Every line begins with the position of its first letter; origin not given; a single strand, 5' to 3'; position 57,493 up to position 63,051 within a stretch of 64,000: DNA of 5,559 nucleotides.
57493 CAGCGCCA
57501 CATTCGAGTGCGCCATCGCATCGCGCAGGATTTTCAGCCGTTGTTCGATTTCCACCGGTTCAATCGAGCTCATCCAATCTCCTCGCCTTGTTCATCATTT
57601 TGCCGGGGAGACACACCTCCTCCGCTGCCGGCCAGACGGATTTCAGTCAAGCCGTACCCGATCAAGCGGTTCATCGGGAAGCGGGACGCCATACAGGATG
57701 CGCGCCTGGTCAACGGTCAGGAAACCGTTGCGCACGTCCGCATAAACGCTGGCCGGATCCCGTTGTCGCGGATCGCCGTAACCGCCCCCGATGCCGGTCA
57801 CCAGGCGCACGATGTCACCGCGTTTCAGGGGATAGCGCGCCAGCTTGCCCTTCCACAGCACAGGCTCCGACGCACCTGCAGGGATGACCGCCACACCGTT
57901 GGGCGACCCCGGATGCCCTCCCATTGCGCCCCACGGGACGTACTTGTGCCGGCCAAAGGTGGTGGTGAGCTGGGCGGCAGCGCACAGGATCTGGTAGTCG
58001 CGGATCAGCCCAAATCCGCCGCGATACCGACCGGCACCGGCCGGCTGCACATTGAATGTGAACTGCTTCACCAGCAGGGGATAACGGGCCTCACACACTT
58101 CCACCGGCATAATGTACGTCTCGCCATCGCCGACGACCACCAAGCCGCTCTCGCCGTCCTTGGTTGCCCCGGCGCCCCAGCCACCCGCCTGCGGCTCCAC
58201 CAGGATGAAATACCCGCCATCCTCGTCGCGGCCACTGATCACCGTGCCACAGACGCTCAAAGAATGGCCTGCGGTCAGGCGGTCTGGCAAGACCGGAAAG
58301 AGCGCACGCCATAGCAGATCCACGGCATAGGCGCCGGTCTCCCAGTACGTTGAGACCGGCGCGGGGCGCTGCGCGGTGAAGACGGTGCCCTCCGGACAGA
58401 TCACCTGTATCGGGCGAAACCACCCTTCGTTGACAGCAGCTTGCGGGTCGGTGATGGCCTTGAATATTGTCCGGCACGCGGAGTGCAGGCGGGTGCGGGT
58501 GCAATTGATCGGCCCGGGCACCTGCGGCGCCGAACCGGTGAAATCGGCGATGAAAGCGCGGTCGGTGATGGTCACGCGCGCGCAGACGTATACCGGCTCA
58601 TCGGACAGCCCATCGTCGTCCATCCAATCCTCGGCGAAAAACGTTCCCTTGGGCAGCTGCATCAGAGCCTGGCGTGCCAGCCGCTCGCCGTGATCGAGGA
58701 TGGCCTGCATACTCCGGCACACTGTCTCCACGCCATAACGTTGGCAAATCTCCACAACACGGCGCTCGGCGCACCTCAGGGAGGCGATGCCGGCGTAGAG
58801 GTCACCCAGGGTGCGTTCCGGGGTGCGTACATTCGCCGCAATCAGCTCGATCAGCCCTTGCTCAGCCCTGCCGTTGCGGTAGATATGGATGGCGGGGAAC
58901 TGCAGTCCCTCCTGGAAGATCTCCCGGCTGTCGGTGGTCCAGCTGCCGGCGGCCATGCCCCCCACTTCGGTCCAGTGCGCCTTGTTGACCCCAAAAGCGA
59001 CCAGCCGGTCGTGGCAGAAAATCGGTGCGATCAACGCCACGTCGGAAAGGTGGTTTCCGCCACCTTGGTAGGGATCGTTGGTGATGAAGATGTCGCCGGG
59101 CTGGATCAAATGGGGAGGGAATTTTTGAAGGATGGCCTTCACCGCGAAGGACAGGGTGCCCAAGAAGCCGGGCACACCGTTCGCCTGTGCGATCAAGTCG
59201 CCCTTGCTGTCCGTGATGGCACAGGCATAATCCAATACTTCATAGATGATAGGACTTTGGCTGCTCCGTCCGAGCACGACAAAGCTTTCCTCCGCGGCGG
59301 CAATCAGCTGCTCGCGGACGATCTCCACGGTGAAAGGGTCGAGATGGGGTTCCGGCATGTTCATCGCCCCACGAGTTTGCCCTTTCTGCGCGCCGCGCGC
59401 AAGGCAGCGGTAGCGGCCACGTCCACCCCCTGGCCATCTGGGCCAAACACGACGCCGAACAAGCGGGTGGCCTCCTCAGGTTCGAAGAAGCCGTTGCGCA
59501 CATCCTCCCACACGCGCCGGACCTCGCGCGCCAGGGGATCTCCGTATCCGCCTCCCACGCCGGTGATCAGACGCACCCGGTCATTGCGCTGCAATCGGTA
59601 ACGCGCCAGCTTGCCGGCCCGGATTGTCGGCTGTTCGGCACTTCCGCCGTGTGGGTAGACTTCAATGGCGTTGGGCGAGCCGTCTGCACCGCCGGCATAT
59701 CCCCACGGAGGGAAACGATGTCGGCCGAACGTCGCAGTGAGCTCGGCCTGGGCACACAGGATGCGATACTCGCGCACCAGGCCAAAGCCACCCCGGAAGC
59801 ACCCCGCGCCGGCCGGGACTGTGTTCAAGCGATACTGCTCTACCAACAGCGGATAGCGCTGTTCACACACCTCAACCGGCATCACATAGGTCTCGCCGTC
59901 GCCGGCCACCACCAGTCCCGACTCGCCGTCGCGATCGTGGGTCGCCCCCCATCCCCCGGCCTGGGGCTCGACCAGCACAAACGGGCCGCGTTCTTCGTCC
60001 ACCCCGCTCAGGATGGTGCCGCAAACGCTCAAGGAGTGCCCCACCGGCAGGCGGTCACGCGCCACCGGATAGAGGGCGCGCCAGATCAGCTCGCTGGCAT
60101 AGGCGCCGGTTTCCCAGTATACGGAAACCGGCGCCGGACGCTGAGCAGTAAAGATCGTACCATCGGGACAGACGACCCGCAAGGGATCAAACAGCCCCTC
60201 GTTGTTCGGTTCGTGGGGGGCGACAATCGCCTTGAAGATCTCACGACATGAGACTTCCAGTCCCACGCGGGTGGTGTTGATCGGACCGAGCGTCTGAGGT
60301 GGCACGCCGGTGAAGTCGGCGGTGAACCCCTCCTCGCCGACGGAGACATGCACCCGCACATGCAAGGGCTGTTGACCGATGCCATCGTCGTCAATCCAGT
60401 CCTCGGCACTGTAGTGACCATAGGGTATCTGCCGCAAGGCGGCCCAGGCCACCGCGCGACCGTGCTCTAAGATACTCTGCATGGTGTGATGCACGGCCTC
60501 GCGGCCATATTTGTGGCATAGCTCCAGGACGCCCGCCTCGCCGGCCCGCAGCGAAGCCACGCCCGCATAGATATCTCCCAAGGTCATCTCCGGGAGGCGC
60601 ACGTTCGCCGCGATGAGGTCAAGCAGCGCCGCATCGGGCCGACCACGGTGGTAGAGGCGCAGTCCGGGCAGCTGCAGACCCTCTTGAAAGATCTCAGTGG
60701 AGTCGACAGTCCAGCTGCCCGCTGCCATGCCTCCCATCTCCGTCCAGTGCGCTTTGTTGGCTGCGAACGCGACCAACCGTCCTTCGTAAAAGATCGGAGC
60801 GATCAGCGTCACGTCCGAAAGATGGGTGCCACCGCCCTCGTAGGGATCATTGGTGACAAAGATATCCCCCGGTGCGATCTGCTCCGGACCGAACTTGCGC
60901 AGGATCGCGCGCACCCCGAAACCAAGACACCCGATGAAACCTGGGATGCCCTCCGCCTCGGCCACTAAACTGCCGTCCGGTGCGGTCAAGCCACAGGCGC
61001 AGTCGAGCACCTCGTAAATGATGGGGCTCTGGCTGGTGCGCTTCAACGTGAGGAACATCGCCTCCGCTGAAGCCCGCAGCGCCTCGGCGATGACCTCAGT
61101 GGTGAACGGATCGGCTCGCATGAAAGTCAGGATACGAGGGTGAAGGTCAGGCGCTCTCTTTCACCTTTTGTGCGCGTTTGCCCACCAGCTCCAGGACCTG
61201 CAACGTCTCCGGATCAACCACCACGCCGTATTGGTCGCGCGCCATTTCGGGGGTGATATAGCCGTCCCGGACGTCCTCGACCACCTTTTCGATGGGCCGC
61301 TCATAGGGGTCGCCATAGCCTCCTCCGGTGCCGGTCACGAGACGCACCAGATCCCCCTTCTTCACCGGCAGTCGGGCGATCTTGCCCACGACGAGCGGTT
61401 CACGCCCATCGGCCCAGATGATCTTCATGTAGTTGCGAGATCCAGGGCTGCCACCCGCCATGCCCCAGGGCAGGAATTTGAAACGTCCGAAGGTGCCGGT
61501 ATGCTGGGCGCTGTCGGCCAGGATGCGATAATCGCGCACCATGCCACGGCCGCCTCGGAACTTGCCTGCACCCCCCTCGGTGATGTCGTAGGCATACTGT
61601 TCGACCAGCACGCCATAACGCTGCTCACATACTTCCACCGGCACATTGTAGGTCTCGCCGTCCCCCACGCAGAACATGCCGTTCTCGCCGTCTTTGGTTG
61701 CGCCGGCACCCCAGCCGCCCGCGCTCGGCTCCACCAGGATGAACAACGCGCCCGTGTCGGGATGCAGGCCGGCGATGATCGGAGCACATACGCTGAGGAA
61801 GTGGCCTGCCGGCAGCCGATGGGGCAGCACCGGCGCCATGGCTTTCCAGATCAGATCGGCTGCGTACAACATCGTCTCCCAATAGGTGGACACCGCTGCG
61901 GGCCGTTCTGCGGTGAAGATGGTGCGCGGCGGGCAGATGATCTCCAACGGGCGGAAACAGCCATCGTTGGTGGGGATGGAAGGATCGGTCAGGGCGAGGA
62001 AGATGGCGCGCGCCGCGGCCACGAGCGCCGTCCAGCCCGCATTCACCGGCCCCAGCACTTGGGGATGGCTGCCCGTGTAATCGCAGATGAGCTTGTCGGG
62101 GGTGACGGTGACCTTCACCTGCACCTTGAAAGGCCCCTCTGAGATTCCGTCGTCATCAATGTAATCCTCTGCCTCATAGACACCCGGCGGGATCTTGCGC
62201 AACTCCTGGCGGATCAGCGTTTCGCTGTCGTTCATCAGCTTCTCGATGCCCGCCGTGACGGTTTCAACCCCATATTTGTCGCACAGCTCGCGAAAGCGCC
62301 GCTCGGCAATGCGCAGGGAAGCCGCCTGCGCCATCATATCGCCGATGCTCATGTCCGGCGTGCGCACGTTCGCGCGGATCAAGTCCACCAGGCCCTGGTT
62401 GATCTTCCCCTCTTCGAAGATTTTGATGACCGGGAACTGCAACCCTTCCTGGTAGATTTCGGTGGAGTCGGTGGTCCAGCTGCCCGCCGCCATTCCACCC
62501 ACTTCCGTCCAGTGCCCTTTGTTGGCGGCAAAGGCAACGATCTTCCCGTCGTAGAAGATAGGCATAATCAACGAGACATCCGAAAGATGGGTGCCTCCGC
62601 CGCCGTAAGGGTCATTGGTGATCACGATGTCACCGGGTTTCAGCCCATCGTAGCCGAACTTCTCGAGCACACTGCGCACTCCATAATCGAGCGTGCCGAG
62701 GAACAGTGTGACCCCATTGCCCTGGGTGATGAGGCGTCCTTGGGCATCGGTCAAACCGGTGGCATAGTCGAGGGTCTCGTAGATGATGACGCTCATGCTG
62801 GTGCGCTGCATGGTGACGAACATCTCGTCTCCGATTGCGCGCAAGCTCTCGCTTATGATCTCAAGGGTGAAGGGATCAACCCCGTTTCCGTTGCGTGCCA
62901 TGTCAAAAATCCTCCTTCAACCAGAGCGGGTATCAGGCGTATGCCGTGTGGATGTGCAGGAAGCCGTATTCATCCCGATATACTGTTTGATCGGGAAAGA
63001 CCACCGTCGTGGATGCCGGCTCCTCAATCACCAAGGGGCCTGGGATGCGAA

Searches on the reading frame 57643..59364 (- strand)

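Call 29: search_protein_families(library=pfam, proteins=[window:57643-59364:-], max_evalue=0.0001)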
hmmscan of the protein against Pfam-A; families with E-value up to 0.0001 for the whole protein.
window:57643-59364:- (573 aa): 1 family
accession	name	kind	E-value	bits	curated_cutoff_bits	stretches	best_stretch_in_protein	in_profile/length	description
PF02538.19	Hydantoinase_B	-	1.1e-172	575.5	26.8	1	9-532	1-519/519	Hydantoinase B/oxoprolinase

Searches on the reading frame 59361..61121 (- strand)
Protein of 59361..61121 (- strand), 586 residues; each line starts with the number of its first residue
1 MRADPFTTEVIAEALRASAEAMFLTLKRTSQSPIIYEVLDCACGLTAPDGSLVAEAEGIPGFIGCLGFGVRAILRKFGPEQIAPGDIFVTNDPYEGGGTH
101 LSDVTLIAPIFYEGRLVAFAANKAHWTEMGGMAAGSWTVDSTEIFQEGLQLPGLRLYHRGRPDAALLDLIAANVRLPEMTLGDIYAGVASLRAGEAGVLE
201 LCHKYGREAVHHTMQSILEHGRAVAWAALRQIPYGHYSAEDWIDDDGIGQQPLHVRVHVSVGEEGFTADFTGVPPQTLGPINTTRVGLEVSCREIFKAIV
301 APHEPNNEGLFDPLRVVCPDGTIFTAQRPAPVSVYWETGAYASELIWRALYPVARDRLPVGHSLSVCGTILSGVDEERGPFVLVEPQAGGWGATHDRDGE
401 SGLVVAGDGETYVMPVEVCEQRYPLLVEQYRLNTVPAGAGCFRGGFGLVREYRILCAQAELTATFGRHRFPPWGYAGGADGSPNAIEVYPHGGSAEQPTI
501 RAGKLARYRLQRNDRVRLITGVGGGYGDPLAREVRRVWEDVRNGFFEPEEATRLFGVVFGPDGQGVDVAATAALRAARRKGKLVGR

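Call 29: search_protein_families(library=pfam, proteins=[window:59361-61121:-], max_evalue=0.0001)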
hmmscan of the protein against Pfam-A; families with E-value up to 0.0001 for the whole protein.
window:59361-61121:- (586 aa): 1 family
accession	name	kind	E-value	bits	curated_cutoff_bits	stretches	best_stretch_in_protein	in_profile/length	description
PF02538.19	Hydantoinase_B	-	5.4e-161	537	26.8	1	4-529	1-519/519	Hydantoinase B/oxoprolinase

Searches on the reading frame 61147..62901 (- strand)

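Call 29: search_protein_families(library=pfam, proteins=[window:61147-62901:-], max_evalue=0.0001)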
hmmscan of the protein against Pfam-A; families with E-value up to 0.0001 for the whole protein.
window:61147-62901:- (584 aa): 1 family
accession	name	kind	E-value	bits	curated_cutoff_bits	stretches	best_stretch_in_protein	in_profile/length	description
PF02538.19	Hydantoinase_B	-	4.3e-178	593.4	26.8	1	9-532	1-519/519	Hydantoinase B/oxoprolinase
